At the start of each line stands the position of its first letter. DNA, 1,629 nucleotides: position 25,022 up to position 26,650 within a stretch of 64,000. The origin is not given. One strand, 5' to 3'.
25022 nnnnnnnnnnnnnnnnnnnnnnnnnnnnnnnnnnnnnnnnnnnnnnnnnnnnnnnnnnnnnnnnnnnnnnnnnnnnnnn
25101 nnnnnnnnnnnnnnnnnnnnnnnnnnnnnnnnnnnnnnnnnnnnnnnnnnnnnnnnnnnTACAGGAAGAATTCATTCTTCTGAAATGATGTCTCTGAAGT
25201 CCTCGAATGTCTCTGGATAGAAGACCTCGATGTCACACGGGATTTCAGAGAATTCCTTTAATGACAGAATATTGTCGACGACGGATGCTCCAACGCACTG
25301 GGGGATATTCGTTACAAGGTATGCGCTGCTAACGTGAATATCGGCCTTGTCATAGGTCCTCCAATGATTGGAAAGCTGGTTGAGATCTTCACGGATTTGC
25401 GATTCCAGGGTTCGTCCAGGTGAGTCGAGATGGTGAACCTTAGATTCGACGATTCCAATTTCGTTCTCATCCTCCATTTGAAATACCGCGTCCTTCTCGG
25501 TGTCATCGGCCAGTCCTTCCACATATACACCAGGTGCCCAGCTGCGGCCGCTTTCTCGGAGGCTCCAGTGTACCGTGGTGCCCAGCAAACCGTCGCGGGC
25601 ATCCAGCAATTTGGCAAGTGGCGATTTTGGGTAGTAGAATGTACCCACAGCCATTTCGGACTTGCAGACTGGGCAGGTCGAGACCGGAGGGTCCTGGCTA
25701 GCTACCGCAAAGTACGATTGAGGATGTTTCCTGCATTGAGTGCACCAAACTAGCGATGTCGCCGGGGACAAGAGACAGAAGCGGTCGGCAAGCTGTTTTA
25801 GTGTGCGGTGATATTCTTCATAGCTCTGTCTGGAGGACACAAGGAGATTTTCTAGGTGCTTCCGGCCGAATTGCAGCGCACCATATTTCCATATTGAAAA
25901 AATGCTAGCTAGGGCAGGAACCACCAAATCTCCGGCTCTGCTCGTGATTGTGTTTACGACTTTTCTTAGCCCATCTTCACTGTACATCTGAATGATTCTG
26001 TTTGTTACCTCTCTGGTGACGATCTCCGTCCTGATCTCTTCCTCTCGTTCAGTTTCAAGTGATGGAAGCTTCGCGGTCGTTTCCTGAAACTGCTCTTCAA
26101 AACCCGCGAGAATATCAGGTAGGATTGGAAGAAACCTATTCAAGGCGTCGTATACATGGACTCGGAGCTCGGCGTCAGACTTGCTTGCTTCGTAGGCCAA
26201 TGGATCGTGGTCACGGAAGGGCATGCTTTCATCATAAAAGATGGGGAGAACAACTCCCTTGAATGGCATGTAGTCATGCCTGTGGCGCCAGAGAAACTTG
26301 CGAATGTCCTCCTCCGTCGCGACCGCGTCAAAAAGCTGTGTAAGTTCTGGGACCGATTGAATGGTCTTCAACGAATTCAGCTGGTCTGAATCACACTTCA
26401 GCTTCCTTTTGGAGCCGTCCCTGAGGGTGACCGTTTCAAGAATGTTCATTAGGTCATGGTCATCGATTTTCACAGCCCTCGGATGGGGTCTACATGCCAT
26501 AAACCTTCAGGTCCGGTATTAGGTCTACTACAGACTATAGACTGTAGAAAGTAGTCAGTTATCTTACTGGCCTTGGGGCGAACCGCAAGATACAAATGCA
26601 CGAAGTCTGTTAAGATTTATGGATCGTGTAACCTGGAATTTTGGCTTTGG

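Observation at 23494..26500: Cargo module of the integrated element: two divergently transcribed PD-(D/E)xK nuclease-like proteins plus a 442-aa zinc-ribbon protein (candidate defence or restriction-like system)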

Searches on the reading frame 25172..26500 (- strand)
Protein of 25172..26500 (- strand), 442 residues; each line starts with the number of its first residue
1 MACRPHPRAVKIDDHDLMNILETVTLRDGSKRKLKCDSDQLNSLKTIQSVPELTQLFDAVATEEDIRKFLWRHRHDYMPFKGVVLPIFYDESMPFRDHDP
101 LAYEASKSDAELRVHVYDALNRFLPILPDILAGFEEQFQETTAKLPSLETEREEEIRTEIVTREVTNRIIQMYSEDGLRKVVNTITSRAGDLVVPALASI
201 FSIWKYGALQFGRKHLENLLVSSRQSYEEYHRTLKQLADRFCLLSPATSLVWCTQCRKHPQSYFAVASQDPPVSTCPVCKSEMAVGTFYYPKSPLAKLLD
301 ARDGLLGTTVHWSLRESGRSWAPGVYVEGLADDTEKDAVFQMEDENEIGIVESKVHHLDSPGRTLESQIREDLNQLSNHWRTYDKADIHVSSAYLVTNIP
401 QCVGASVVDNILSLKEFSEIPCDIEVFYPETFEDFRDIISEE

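Call 5: search_protein_families(library=pfam, proteins=[window:25172-26500:-], max_evalue=1)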
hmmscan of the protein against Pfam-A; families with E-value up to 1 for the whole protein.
window:25172-26500:- (442 aa): 3 families
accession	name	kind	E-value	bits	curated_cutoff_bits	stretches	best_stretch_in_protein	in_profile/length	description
PF20097.4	DUF6487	-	0.2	12.5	24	1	276-323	1-32/67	Domain of unknown function (DUF6487)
PF04740.18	LXG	-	0.25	11.6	26.5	1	123-192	62-132/202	LXG domain of WXG superfamily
PF09723.15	Zn_ribbon_8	-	0.57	10.7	34.4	0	253-282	8-35/41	Zinc ribbon domain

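Call 6: search_protein_families(library=padloc, proteins=[window:25172-26500:-], max_evalue=1)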
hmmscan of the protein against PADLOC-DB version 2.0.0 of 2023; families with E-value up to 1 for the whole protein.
window:25172-26500:- (442 aa): 0 families

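Call 7: search_protein_families(library=ncbifam, proteins=[window:25172-26500:-], max_evalue=1)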
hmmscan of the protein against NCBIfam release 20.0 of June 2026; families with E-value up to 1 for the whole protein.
window:25172-26500:- (442 aa): 0 families

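Call 10: search_protein_families(library=phrogs, proteins=[window:25172-26500:-], max_evalue=1)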
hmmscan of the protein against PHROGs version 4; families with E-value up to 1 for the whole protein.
window:25172-26500:- (442 aa): 1 family
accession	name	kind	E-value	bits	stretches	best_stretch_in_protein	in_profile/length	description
phrog_26808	-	unknown function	0.18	13.1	0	127-182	53-107/126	-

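Call 13: search_solved_structures(query=window:25172-26500:-, max_evalue=10)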
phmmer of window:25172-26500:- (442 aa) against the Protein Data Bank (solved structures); distinct sequences matched with E-value up to 10: 0.

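Call 15: find_homologous_proteins(query=window:25172-26500:-, max_evalue=0.01)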
Query window:25172-26500:- (442 aa): 4 proteins with E <= 0.01 among 6335 candidates.
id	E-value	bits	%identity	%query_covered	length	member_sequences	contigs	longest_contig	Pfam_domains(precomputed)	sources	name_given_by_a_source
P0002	4.9e-293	989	100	98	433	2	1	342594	-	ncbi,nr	ncbi:MAG: hypothetical protein KKE24_00875 [Candidatus Thermoplasmatota archaeon]|nr:hypothetical pr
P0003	1.9e-245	833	82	100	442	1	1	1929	-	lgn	-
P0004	2.0e-188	645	66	96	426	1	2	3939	-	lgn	-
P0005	8.9e-89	316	37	95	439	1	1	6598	-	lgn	-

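Call 18: find_encoding_contigs(protein=P0005, flank=10000, max_places=4)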
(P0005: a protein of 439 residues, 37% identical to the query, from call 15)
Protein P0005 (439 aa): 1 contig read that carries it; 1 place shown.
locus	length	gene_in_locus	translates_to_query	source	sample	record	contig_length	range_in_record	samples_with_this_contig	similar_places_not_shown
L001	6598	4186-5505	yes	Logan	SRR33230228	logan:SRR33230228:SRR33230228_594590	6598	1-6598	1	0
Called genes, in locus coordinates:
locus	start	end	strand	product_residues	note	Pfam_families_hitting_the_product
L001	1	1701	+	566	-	?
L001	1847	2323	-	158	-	-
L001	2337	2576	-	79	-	-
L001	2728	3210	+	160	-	-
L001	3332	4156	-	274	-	-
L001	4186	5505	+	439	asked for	-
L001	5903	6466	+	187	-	-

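Call 19: find_encoding_contigs(protein=P0004, flank=10000, max_places=4)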
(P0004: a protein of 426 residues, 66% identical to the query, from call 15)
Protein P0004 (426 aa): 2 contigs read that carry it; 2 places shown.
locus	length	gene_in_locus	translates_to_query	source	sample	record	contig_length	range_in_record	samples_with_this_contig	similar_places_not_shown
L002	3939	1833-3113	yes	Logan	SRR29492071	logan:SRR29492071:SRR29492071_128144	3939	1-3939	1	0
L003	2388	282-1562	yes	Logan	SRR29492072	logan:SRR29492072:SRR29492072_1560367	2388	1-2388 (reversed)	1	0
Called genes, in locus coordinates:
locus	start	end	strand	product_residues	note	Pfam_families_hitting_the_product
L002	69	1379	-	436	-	PF00589:Phage_integrase (weak)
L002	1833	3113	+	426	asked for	-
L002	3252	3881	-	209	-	PF10571:UPF0547 (faint), PF12773:DZR (weak), PF13240:Zn_Ribbon_1 (faint), PF13248:Zn_ribbon_3 (weak)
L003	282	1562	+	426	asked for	-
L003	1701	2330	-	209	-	PF10571:UPF0547 (faint), PF12773:DZR (weak), PF13240:Zn_Ribbon_1 (faint), PF13248:Zn_ribbon_3 (weak)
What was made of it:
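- next to an integrase (L002, call 19); The closest C relatives (66% identity) have a zinc-ribbon membrane-type protein where B would be (call 19).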

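Call 32: search_solved_structures(query=A1, max_evalue=10, show_alignments=2)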
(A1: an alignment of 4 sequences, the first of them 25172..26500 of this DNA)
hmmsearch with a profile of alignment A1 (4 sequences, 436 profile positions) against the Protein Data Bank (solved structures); distinct sequences matched with E-value up to 10: 1.
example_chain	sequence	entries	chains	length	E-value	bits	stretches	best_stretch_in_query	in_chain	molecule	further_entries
9fhl_a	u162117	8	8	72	1.6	10.6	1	244-277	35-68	aS34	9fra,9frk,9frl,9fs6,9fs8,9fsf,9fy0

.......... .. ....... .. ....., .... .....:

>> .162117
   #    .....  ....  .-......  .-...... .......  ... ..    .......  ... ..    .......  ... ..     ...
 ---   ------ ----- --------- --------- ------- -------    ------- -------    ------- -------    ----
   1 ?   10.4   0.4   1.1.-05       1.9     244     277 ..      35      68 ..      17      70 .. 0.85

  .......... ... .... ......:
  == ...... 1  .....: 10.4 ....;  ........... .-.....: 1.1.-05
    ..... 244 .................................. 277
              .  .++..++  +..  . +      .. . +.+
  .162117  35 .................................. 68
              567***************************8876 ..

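Call 43: predict_structure(alignment_id=A1)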
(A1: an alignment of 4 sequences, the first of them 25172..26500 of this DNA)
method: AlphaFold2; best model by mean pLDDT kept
length: 442 residues; sequences in the alignment: 4
mean_pLDDT: 48.3   pTM: 0.41
mean pLDDT of the five models: 48.3, 44.7, 43.3, 42.4, 39.0
residues with pLDDT >= 90: 2; 70-90: 79; 50-70: 65; < 50: 296
segments of 3 or more residues with pLDDT < 50: 1-138, 150-220, 237-255, 257-278, 280-305, 323-335
pLDDT, mean of each block of 10 residues (from residue 1): 27 34 37 39 39 36 39 33 30 30 30 37 42 46 49 45 44 43 37 31 29 37 57 50 36 40 34 40 36 33 47 67 44 53 71 63 77 82 73 80 86 83 80 76 47
secondary structure, 60 per line:
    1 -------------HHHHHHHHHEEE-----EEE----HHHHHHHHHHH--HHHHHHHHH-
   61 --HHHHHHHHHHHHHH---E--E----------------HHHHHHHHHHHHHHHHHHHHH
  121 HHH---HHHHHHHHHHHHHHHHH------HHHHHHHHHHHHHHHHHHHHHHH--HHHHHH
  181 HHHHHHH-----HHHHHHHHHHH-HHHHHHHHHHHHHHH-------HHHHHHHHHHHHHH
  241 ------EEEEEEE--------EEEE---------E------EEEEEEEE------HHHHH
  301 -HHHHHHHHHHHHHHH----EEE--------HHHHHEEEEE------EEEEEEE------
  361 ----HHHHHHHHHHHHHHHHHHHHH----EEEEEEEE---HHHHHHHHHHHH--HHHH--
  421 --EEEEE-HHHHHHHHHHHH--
elements in order: H14-22 E23-25 E31-33 H38-48 H51-59 H63-76 H100-123 H127-143 H150-172 H175-187 H193-203 H205-219 H227-240 E247-253 E262-265 E282-289 H296-300 H302-316 E321-323 H332-336 E337-341 E348-354 H365-385 E390-397 H401-412 H415-418 E423-427 H429-440
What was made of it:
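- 25172..26500 (-): Gene C: 442-aa protein made of an N-terminal helical region with an invariant RAGDL motif, a CxxC-19-CxxC zinc ribbon (C253, C256, C276, C279; nt 25664-25744), and a C-terminal candidate PD-(D/E)xK domain (D337, E352, K354; about nt 25175-25603). AF2 is poor overall (48.3), but residues about 340-440 have pLDDT 70-86 with beta-beta-alpha-beta-alpha-beta order (call 43).
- On PD-(D/E)xK nuclease superfamily: gene C, C-terminal domain: The local model has pLDDT 70-86 with strands 337-341 and 348-354, helix 365-385 and strand 390-397 (call 43).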

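Call 47: fold_search(model_id=the predicted structure, library=pdb)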
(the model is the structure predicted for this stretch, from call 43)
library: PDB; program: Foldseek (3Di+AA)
matches with E <= 10: 445; with E <= 0.001: 0
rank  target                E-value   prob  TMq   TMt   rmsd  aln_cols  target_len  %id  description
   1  5csk_A                1.1e-02  0.47  0.20  0.06  22.4       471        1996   11  Crystal structure of yeast acetyl-CoA carboxylase, unbiotinylated (released 2015-10-28)
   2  2oce                  1.8e-02  0.14  0.12  0.08  28.6       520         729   10  Crystal structure of Tex family protein PA5201 from Pseudomonas aeruginosa (released 2007-01-02)
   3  8q3b_E                4.2e-02  0.96  0.20  0.38   6.5       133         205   11  The closed state of the ASFV apo-RNA polymerase (released 2024-02-14)
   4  5csl_A                5.9e-02  0.30  0.23  0.07  22.2       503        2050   12  Crystal structure of the 500 kD yeast acetyl-CoA carboxylase holoenzyme dimer (released 2015-10-28)
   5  3bzc                  7.4e-02  0.09  0.13  0.09  27.8       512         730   10  Crystal Structure of the Tex protein from Pseudomonas aeruginosa, crystal form I (released 2008-04-08)
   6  9dou_A                1.0e-01  0.23  0.15  0.08  16.1       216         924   11  Taeniopygia guttata R2 retrotransposon (R2Tg) initiating target-primed reverse transcription (released 2025-05-21)
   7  8q3k_E                1.2e-01  0.90  0.21  0.40   6.6       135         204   10  The open state of the ASFV apo-RNA polymerase (released 2024-02-14)
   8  5trc_B                1.3e-01  0.69  0.20  0.22   8.5       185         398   11  Crystal structure of phosphorylated AC3-AC5 domains of yeast acetyl-CoA carboxylase (released 2016-12-07)
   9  8q3y_A                1.4e-01  0.82  0.20  0.21   7.1       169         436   11  Crystal structure of apo Can2 from Thermoanaerobacter brockii (released 2023-11-22)
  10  9nl2_A                2.0e-01  0.41  0.17  0.08  14.1       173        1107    9  Structure of R2 retrotransposon protein from Platysternon megacephalum initiating target-primed reverse transcription (released 2025-06-18)
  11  5trc_A                2.1e-01  0.47  0.19  0.20   8.7       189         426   13  Crystal structure of phosphorylated AC3-AC5 domains of yeast acetyl-CoA carboxylase (released 2016-12-07)
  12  9hny_DI               2.2e-01  0.05  0.11  0.12  25.1       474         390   10  Mitoribosomal small subunit in complex with Mettl15 and Mettl17 (released 2025-03-26)
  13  8q41_B                2.7e-01  0.33  0.20  0.21  15.8       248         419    8  Crystal structure of Can2 (E341A) bound to cA4 and TTTAAA ssDNA (released 2023-11-22)
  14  5cs4_B                3.1e-01  0.18  0.18  0.19   9.3       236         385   14  Crystal structure of domains AC3-AC5 of yeast acetyl-CoA carboxylase (released 2015-10-28)
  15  9ibq_A                3.1e-01  0.11  0.17  0.23  23.4       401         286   10  Structure of BstEII with DNA substrate (released 2026-03-04)
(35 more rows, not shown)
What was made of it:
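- Closest known: Zinc-knuckle plus restriction-like endonuclease. Same: These proteins are among the top weak fold hits of C (9dou_A E 0.1; 8q3y_A E 0.14; call 47).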

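Call 62: search_protein_families(library=pfam, proteins=[L001:1-1701:+, L001:1847-2323:-, L001:2337-2576:-, L001:2728-3210:+, L001:3332-4156:-, L001:5903-6466:+, L002:69-1379:-, L002:3252-3881:-], max_evalue=0.1)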
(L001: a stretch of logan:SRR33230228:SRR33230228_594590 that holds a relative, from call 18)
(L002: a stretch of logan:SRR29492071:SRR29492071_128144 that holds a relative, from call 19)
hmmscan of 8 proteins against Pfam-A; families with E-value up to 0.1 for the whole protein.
L001:1-1701:+ (566 aa): 4 families
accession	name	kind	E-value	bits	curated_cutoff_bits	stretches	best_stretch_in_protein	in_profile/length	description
PF07669.17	Eco57I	-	1.2e-28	100.8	25.3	1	35-222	1-171/171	Eco57I restriction-modification methylase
PF12950.13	TaqI_C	-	7.8e-09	36.3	26.5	1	344-493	2-117/118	TaqI-like C-terminal specificity domain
PF02384.22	N6_Mtase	-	2e-06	27.8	20.4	1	117-242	111-240/311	N-6 DNA Methylase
PF20473.4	MmeI_Mtase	-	0.026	14.1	27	1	26-141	54-145/259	MmeI, DNA-methyltransferase domain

L001:1847-2323:- (158 aa): 0 families

L001:2337-2576:- (79 aa): 1 family
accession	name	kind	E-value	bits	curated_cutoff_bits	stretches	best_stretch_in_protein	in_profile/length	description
PF11044.13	TMEMspv1-c74-12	-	0.068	13.8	25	0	9-25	11-27/49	Plectrovirus spv1-c74 ORF 12 transmembrane protein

L001:2728-3210:+ (160 aa): 0 families

L001:3332-4156:- (274 aa): 0 families

L001:5903-6466:+ (187 aa): 3 families
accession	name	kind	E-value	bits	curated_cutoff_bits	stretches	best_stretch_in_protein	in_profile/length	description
PF19086.5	Terpene_syn_C_2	-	0.0049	17.1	23.7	1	96-162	12-80/199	Terpene synthase family 2, C-terminal metal binding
PF00923.25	TAL_FSA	-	0.047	13.5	27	1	63-142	199-279/285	Transaldolase/Fructose-6-phosphate aldolase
PF20021.4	VMAP-M18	-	0.048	14.4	27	1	107-171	10-70/109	vWA-MoxR associated protein middle region (VMAP-M) 18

L002:69-1379:- (436 aa): 1 family
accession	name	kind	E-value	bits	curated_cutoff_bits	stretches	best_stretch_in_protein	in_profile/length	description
PF00589.27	Phage_integrase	-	3.2e-06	27.5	27.1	1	184-363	5-169/172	Phage integrase family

L002:3252-3881:- (209 aa): 10 families
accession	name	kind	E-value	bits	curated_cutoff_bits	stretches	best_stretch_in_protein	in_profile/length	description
PF12773.13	DZR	-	1.1e-06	29.2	27.3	1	3-65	1-45/45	Double zinc ribbon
PF13240.11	Zn_Ribbon_1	-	2.6e-06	27.5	25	1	2-24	1-23/23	zinc-ribbon domain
PF13248.11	Zn_ribbon_3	-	2.7e-06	27.1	27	1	45-68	3-26/26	zinc-ribbon domain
PF10571.15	UPF0547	-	0.00056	20.4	29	1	46-68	2-24/26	Uncharacterised protein family UPF0547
PF24460.1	DUF7575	-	0.00059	19.6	28.5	1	43-68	2-27/28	Domain of unknown function (DUF7575)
PF10013.15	DUF2256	-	0.006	17.1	25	0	44-56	7-19/40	Uncharacterized protein conserved in bacteria (DUF2256)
PF03107.22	C1_2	-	0.0087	16.8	26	1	40-68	13-41/48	C1 domain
PF17032.10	Zn_ribbon_15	-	0.011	16.9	28.9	1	17-65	40-73/73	zinc-ribbon family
PF18912.6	DZR_2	-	0.025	14.8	27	0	45-67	8-30/56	Double zinc ribbon domain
PF14149.11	YhfH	-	0.052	13.8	27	0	45-55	14-24/37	YhfH-like protein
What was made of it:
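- near an Eco57I/TaqI_C methylase (L001, calls 18, 62). The 37% C relative in L001 has no integrase within the 6.6-kb contig and sits near a methylase (calls 18, 62).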

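Call 66: find_related_loci(query=A1, collection=metagenome_contigs, flank=8000)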
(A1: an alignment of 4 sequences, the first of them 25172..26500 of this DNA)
Query A1 (442 aa) in metagenome_contigs; peptide patterns used: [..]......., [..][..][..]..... (x = any residue, [..] = any of these).
599 stretches matched a pattern, but none encodes a relative of the query by tblastn (E <= 1e-3).

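Call 68: find_related_loci(query=A1, collection=viral_contigs, flank=8000)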
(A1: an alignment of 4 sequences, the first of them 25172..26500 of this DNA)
Query A1 (442 aa) in viral_contigs; peptide patterns used: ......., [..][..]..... (x = any residue, [..] = any of these).
101 stretches matched a pattern, but none encodes a relative of the query by tblastn (E <= 1e-3).

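Call 86: search_protein_families(library=pfam, alignment_id=A1, max_evalue=10)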
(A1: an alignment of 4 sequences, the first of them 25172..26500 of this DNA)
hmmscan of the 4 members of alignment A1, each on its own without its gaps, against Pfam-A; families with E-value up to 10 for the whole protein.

A. member 1, window:25172-26500:- (442 aa): 3 families
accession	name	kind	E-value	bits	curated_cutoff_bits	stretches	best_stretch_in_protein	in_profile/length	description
PF20097.4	DUF6487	-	0.2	12.5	24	1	276-323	1-32/67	Domain of unknown function (DUF6487)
PF04740.18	LXG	-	0.25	11.6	26.5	1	123-192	62-132/202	LXG domain of WXG superfamily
PF09723.15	Zn_ribbon_8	-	0.57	10.7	34.4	1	253-282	8-35/41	Zinc ribbon domain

B. families by the number of members that match (of 4 scanned): 4 families
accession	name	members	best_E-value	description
PF04740.18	LXG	2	0.0092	LXG domain of WXG superfamily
PF20097.4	DUF6487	2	0.14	Domain of unknown function (DUF6487)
PF16566.10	CREPT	1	0.18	Cell-cycle alteration and expression-elevated protein in tumour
PF09723.15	Zn_ribbon_8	1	0.57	Zinc ribbon domain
